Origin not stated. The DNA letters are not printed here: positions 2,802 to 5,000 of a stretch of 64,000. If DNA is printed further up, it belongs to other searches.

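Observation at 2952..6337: Archaeal/eukaryal-type phenylalanyl-tRNA synthetase (pheS-pheT) in a bacterial housekeeping context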

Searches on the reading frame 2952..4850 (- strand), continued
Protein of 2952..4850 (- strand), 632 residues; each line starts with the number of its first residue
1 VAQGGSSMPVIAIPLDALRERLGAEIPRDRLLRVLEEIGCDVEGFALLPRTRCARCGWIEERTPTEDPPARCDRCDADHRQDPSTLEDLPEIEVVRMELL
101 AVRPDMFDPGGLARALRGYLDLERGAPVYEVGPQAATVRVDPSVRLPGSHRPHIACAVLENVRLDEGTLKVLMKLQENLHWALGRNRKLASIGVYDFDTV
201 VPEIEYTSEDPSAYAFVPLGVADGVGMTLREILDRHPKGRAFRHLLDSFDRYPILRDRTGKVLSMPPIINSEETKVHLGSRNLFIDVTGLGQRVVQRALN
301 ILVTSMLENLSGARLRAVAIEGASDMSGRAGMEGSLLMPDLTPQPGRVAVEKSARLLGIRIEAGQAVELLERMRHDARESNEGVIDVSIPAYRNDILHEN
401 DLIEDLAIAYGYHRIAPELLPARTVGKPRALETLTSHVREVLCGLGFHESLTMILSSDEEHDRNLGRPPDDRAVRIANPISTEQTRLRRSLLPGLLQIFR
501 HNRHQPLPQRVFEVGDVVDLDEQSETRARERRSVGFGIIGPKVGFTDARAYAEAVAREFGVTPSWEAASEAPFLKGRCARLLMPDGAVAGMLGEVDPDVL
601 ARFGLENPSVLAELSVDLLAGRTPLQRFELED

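Call 43: list_cluster_members(proteins=[P0121, P0123, P0126, P0134, P0135, P0145, P0147, P0139, P0146, P0132])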
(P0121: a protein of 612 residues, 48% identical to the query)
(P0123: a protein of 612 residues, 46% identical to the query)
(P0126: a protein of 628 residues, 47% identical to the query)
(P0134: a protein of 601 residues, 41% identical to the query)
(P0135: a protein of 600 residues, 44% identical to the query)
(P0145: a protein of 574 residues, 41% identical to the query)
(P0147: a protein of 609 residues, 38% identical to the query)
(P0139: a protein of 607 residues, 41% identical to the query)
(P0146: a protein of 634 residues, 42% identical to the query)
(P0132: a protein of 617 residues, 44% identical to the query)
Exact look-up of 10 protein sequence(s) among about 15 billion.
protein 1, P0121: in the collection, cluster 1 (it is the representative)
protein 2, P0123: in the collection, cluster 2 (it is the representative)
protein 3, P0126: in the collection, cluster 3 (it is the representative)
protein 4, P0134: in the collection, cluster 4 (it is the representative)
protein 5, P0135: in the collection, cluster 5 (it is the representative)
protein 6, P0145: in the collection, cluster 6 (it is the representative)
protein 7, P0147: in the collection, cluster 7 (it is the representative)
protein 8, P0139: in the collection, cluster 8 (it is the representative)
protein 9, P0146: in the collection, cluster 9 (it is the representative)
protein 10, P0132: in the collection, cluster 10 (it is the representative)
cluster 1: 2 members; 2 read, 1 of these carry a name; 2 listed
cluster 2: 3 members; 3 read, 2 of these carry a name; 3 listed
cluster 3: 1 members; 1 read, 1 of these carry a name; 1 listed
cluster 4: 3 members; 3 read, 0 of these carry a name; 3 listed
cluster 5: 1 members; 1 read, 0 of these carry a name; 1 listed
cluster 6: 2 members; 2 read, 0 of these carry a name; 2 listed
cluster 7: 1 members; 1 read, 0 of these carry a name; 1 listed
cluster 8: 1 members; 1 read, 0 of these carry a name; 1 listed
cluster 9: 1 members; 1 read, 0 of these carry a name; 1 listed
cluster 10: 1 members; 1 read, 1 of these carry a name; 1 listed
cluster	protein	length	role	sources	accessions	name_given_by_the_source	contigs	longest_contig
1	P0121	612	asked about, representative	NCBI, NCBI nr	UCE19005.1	MAG: phenylalanine--tRNA ligase subunit beta [Gemmatimonadota bacterium]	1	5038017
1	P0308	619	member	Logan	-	-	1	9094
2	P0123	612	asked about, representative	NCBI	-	-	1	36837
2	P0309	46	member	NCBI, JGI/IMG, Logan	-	predicted nucleic acid-binding protein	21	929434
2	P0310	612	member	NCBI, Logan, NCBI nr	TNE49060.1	MAG: phenylalanine--tRNA ligase subunit beta [Deltaproteobacteria bacterium]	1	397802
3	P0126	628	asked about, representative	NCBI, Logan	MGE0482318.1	MAG: phenylalanine--tRNA ligase subunit beta [Phycisphaerae bacterium]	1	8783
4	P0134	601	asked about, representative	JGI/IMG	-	-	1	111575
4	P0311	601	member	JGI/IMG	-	-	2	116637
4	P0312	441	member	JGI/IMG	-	-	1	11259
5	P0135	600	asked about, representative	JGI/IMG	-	-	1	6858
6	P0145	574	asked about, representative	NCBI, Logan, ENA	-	-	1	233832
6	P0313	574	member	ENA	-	-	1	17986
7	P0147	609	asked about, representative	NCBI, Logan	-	-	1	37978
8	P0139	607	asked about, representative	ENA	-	-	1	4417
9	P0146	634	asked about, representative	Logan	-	-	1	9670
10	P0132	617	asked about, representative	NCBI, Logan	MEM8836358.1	MAG: phenylalanine--tRNA ligase subunit beta [Planctomycetota bacterium]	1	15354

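Call 44: list_cluster_members(proteins=[P0248, P0259, P0197, P0191, P0266, P0267, P0183, P0257, P0169, P0148])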
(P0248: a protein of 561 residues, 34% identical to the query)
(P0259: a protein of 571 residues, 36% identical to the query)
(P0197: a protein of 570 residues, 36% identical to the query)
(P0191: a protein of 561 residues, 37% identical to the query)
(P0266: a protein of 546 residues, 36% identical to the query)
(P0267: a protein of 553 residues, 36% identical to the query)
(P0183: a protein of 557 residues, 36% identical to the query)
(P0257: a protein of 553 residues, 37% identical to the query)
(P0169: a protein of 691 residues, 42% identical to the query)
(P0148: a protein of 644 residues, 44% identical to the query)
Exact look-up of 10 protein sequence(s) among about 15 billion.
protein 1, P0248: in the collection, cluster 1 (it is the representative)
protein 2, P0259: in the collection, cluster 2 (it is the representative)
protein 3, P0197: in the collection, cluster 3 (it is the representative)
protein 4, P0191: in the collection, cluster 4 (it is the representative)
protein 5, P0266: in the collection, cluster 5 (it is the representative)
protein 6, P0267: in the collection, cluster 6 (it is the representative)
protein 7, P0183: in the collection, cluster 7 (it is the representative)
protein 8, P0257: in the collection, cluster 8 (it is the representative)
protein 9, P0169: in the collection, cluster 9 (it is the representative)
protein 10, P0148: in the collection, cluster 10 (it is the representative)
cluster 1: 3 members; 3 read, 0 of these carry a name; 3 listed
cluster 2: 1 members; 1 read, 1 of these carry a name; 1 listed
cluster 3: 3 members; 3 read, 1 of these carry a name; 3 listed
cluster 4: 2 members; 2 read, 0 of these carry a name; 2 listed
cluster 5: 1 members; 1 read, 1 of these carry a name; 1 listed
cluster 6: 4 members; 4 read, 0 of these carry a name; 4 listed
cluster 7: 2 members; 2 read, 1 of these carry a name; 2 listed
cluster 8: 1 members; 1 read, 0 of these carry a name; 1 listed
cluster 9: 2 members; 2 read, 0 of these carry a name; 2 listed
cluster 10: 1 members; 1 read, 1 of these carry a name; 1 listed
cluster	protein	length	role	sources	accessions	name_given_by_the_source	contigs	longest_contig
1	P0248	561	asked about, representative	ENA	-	-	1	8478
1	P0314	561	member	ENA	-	-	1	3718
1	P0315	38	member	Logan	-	-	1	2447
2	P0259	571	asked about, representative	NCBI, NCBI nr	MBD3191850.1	MAG: phenylalanine--tRNA ligase subunit beta [Candidatus Heimdallarchaeota archaeon] | phenylalanine--tRNA ligase subunit beta [Candidatus Heimdallarchaeota archaeon]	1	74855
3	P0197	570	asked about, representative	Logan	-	-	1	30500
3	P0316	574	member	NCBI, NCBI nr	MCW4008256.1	MAG: phenylalanine--tRNA ligase subunit beta [Candidatus Bathyarchaeota archaeon] | phenylalanine--tRNA ligase subunit beta [Candidatus Bathyarchaeota archaeon]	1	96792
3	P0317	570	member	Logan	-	-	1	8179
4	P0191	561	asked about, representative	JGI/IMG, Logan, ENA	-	-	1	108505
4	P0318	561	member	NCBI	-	-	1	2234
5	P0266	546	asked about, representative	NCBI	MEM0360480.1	MAG: phenylalanine--tRNA ligase subunit beta [Candidatus Diapherotrites archaeon]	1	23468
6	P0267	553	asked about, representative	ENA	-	-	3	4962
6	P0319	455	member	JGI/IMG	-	-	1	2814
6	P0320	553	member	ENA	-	-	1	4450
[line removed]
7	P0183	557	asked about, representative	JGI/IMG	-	phenylalanyl-tRNA synthetase beta chain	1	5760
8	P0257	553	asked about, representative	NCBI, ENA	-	-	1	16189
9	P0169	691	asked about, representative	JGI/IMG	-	-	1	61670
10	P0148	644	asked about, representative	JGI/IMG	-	phenylalanyl-tRNA synthetase beta chain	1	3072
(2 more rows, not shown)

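Call 57: predict_structure(alignment_id=A1)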
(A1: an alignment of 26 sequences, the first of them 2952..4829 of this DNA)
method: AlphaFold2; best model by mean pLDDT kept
length: 625 residues; sequences in the alignment: 26
mean_pLDDT: 88.9   pTM: 0.65
mean pLDDT of the five models: 88.9, 88.8, 87.1, 86.6, 82.7
residues with pLDDT >= 90: 391; 70-90: 206; 50-70: 10; < 50: 18
segments of 3 or more residues with pLDDT < 50: 411-421, 619-625
pLDDT, mean of each block of 10 residues (from residue 1): 86 89 90 89 85 83 81 87 91 84 94 91 96 91 87 93 89 81 92 97 95 85 93 89 94 95 92 96 91 96 95 92 88 94 91 92 95 92 90 92 80 36 71 92 92 91 89 89 95 93 95 83 92 94 93 91 93 93 96 95 95 69 39
secondary structure, 60 per line:
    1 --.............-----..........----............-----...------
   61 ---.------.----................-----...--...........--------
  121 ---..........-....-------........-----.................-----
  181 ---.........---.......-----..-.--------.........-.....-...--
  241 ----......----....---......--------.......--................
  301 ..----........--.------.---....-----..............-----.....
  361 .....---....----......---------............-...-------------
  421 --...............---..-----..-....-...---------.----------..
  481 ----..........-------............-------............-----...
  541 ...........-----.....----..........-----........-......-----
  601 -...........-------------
elements in order: E3-7 H8-15 H21-30 E35-46 E52-54 E79-91 H102-112 E124-133 H135-138 E146-153 H159-175 E184-189 E196-202 H222-228 H230-234 E245-250 E255-258 E262-264 E276-282 H285-302 E307-314 E328-331 E337-342 H343-350 H356-365 E369-372 E377-382 H392-403 H423-437 H451-454 H485-494 E502-513 E521-532 H538-551 E557-561 E566-575 E581-588 H590-595 E602-608 H609-612
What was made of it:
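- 4575..4715 (-): Subtype-specific insert of roughly 40 residues in the B1 domain (aa ~39-85), with a Cys4 zinc-ribbon-like motif: C46-x2-C49-x15-C65-x2-C68. Model pLDDT is 81-87 in this region, with short strands (call 57).
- On Zinc-ribbon insert (Cys4): The region is confidently modelled with short strands, pLDDT 81-87 (call 57).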

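Call 62: fold_search(model_id=the predicted structure, library=pdb)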
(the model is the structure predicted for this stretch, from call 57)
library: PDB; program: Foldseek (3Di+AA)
matches with E <= 10: 1142; with E <= 0.001: 674
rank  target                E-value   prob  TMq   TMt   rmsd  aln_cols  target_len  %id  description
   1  8s8b_C                4.8e-52  1.00  0.54  0.57  19.7       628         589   27  Phenylalanyl-tRNA Synthetase Domain Swap: evolutionary advantage? (released 2025-03-19)
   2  3l4g_B                6.3e-49  1.00  0.68  0.72   6.6       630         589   26  Crystal structure of Homo Sapiens cytoplasmic Phenylalanyl-tRNA synthetase (released 2010-03-09)
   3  7by6_B                1.1e-46  1.00  0.53  0.55  19.5       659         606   23  Plasmodium vivax cytoplasmic Phenylalanyl-tRNA synthetase in complex with BRD1389 (released 2020-11-04)
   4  2cxi_A                4.7e-35  1.00  0.53  0.94   2.8       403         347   31  Crystal Structure Of An N-terminal Fragment Of The Phenylalanyl-tRNA Synthetase Beta-Subunit From Pyrococcus Horikoshi (released 2006-09-19)
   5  4p71_A                3.8e-33  1.00  0.45  0.38  13.0       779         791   18  Apo PheRS from P. aeuriginosa (released 2014-06-25)
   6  9dtf_E                4.0e-33  1.00  0.50  0.42  10.7       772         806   15  Crystal structure of the complex of M. tuberculosis PheRS with cognate precursor tRNA and fragment DDD01008876 (released 2025-06-04)
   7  1pys_B                4.8e-33  1.00  0.49  0.41  11.4       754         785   19  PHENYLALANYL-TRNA SYNTHETASE FROM THERMUS THERMOPHILUS (released 1997-11-19)
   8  9drs_E                5.3e-33  1.00  0.51  0.42  11.6       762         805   16  Crystal structure of M. tuberculosis PheRS-tRNA complex bound to inhibitor D-116 (released 2025-02-12)
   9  9dsx_E                5.3e-33  1.00  0.50  0.41  11.0       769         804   15  Crystal structure of the complex of M. tuberculosis PheRS with cognate precursor tRNA and fragment DDD00107555 (released 2025-06-04)
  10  7k98_B                5.6e-33  1.00  0.51  0.41  11.4       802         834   15  Preaminoacylation complex of M. tuberculosis PheRS with cognate precursor tRNA and 5'-O-(N-phenylalanyl)sulfamoyl-aden (released 2021-05-12)
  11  7k98_E                7.4e-33  1.00  0.51  0.41  10.3       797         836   16  Preaminoacylation complex of M. tuberculosis PheRS with cognate precursor tRNA and 5'-O-(N-phenylalanyl)sulfamoyl-aden (released 2021-05-12)
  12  9drt_E                7.4e-33  1.00  0.50  0.41  11.2       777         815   15  Crystal structure of the complex of M. tuberculosis PheRS with cognate precursor tRNA and fragment DDD00805735 (released 2025-06-04)
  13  9a5b_B                1.1e-32  1.00  0.49  0.41  11.6       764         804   16  Integrative model of SYFA-SYFB by crosslinking MS and deep learning (released 2024-09-18)
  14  2rhs_D                1.1e-32  1.00  0.47  0.39  11.8       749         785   15  PheRS from Staphylococcus haemolyticus- rational protein engineering and inhibitor studies (released 2007-11-06)
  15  7db8_B                1.2e-32  1.00  0.50  0.40  11.3       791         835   16  Crystal structure of Mycobacterium tuberculosis phenylalanyl-tRNA synthetase in complex with compound PF-3845 (released 2021-01-13)
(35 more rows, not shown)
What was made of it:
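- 2952..4829 (-): pheT, the beta subunit of archaeal/eukaryal-type PheRS. It is most likely 625 aa from the ATG at 4829 (the ORF from the upstream GTG at 4850 gives 632 aa). AlphaFold2 model with pLDDT 88.9; the best Foldseek matches are the eukaryal beta chains 8s8b_C, 3l4g_B (human, TMt 0.72) and 7by6_B, then the P. horikoshii fragment 2cxi_A (TMt 0.94) (calls 57, 62).
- On Archaeal/eukaryal-type PheRS beta subunit (TIGR00471 / PheRS-A beta): The model matches eukaryal/archaeal beta chains much better than bacterial ones (call 62).
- Closest known: Archaeal/eukaryal cytosolic PheRS. Same: Fold match: TMt 0.72 to human beta and 0.94 to P. horikoshii beta (call 62).
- Structure model: the best Foldseek matches are eukaryal beta chains (human 3l4g_B, TMt 0.72) and P. 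horikoshii beta (TMt 0.94), against about 0.4 for bacterial beta chains (calls 57, 62).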
